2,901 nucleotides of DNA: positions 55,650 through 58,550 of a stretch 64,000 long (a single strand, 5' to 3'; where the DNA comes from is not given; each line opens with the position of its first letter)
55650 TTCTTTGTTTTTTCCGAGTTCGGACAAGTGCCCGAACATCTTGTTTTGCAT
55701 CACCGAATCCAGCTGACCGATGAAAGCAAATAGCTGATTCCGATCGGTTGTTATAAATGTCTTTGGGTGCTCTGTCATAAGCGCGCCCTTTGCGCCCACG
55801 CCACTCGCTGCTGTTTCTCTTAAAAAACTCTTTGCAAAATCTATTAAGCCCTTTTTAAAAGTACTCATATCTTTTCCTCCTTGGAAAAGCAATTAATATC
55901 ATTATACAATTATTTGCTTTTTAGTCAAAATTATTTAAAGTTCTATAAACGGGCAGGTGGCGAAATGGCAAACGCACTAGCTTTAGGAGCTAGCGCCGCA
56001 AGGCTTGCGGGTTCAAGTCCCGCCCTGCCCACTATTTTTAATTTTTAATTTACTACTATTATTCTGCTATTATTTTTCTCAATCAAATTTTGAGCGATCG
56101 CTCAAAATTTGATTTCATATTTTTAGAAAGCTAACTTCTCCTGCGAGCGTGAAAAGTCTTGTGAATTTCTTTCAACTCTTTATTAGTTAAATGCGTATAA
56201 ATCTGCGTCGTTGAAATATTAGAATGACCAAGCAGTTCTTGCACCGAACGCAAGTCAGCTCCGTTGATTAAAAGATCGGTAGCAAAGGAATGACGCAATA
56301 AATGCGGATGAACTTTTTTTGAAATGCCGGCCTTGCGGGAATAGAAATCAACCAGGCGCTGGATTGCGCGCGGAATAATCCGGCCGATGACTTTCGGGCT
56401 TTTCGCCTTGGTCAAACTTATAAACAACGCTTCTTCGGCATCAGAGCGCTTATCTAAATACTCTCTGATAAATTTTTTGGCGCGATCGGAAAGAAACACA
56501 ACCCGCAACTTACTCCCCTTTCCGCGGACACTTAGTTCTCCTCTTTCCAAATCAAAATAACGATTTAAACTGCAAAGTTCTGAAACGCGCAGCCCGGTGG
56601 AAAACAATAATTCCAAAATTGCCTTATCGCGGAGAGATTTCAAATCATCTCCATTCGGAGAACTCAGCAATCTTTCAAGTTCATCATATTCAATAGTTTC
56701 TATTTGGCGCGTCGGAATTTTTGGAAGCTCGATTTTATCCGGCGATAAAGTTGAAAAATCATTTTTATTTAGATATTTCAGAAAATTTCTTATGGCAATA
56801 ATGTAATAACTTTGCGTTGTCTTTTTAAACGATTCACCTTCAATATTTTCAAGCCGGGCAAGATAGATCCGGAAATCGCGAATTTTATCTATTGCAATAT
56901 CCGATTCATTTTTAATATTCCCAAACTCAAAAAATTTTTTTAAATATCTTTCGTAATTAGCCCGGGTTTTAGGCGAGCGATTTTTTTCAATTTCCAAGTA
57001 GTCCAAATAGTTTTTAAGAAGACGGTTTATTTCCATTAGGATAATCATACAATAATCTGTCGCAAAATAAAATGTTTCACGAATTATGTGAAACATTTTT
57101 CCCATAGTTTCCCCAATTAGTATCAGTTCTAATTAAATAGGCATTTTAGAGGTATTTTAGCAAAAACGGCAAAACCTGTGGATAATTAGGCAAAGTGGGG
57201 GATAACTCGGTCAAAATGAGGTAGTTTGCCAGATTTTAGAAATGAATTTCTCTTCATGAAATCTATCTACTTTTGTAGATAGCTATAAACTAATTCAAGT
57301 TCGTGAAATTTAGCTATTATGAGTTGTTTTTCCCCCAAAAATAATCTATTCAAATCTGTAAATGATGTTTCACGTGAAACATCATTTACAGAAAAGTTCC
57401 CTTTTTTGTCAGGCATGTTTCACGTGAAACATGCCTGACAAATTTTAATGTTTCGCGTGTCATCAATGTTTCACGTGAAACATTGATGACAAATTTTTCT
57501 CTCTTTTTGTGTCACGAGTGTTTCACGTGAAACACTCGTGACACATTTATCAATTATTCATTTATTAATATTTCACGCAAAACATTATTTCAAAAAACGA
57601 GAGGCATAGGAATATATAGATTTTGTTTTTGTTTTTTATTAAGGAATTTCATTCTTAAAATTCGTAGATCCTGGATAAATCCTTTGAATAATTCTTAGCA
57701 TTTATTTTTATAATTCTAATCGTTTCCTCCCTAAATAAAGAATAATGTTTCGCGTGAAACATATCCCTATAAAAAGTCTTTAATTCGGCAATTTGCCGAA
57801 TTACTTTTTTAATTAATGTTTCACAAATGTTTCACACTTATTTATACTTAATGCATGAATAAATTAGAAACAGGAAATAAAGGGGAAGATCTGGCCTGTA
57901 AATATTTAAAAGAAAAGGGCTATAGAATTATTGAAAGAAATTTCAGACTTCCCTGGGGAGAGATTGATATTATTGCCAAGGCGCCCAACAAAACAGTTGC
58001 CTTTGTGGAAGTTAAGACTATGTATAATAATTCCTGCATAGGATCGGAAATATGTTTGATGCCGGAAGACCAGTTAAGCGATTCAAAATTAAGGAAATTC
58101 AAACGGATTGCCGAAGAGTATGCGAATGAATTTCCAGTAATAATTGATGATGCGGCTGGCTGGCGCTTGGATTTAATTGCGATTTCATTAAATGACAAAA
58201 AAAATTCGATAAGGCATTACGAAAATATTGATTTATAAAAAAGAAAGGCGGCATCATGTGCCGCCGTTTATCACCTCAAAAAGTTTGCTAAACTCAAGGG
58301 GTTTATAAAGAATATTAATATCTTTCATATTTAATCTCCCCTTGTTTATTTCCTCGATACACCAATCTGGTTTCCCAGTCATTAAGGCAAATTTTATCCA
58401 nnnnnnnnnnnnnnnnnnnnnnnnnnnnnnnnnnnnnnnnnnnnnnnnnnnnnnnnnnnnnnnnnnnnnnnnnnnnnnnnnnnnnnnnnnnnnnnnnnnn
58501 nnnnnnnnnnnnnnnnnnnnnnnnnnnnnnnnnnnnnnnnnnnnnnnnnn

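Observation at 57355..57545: Tandem array of four perfect consensus parS sites, each extended into a different 34-38 bp perfect palindrome, phased about 51 bp apart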

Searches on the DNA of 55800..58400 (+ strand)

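Call 50: search_rna_families(source=window, start=55800, end=58400, threshold=evalue, max_evalue=1)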
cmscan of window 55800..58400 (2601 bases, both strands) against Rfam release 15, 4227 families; matches with E-value up to 1: 12.
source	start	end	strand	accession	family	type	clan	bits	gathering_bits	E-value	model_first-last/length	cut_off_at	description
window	55951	56031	+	RF00005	tRNA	Gene; tRNA;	CL00001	62.1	29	1.9e-12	1-71/71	no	tRNA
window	55996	56140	-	RF02194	HPnc0260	Gene; antisense;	-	33.9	59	0.36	1-156/156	no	Bacterial antisense RNA HPnc0260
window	57472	57529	+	RF00574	SNORD69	Gene; snRNA; snoRNA; CD-box;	-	26.9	37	0.051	1-77/77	no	Small nucleolar RNA SNORD69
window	57440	57591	+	RF00552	rncO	Cis-reg;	-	25.4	43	0.0092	1-214/214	no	rncO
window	57783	57871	-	RF04190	Hairpin-meta1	Gene; ribozyme;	-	24.8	40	0.27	1-90/90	no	Hairpin ribozyme 1 from viruses-like metatranscriptomes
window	57467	57534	+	RF00956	MIR1444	Gene; miRNA;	-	24.3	80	0.14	1-85/85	no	MIR1444 microRNA precursor family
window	57414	57483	+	RF03362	mir-9436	Gene; miRNA;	-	24.1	80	0.075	1-66/66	no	mir-9436 microRNA precursor family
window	57507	57544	-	RF03621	MIR4245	Gene; miRNA;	-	23.6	74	0.44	1-128/128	no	MIR4245 microRNA precursor family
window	57468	57534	-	RF00833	mir-70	Gene; miRNA;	-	23.3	90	0.2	1-79/79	no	mir-70 microRNA precursor family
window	57372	57427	+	RF03697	mir-722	Gene; miRNA;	-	22.6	81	0.35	1-67/67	no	mir-722 microRNA precursor family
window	57464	57537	-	RF00904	mir-392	Gene; miRNA;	-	22.6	62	0.35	1-75/75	no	mir-392 microRNA precursor family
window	57398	57454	-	RF00821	mir-249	Gene; miRNA;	-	19.7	70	0.57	1-97/97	no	mir-249 microRNA precursor family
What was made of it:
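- On Known RNA family (Rfam): The array gives sub-threshold generic hairpin hits (call 50).
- No Rfam family matches (call 50).
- Tried and rejected: Rfam finds nothing (call 50).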

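Call 61: search_dna_similar(query=window:57340-57600:+, collection=plasmids, mode=distant, max_evalue=0.001, max_rows=15)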
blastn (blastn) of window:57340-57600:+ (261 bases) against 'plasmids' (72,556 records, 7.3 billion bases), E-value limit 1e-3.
No match.

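Call 62: search_dna_similar(query=window:57340-57600:+, collection=phages, mode=distant, max_evalue=0.001, max_rows=10)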
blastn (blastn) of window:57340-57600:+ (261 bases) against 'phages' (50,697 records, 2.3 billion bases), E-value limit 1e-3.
No match.
